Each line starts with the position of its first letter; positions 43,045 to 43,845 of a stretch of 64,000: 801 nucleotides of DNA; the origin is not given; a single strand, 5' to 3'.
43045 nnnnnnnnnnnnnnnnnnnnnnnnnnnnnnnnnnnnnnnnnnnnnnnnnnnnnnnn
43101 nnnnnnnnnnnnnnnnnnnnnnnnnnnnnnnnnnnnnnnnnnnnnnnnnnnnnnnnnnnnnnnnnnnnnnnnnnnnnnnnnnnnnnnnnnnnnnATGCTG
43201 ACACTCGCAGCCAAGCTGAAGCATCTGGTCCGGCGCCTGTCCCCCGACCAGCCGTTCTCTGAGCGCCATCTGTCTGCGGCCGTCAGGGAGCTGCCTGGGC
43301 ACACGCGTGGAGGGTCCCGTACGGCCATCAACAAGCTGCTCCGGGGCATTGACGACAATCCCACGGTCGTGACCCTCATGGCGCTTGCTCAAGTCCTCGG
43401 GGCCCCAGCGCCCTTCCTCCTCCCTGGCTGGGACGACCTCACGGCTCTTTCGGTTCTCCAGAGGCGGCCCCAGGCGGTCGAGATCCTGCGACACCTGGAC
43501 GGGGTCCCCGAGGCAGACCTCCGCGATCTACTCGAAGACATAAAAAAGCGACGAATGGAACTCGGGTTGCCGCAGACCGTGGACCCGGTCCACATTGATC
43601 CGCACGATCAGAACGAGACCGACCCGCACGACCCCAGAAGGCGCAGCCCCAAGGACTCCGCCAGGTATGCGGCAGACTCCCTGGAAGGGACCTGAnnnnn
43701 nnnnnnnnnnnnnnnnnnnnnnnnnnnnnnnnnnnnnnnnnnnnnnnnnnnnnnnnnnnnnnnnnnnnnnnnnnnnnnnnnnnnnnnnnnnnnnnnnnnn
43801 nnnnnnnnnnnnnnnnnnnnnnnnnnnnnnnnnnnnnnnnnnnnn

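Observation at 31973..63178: Recurrent 12-bp palindrome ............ marks a phage regulon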

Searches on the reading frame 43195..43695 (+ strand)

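Call 83: search_protein_families(library=pfam, proteins=[window:43195-43695:+], max_evalue=0.01)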
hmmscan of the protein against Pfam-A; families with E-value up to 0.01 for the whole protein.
window:43195-43695:+ (166 aa): 1 family
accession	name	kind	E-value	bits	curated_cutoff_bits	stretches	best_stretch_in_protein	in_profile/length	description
PF01381.28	HTH_3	-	7.5e-05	23.1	23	1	41-72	22-52/55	Helix-turn-helix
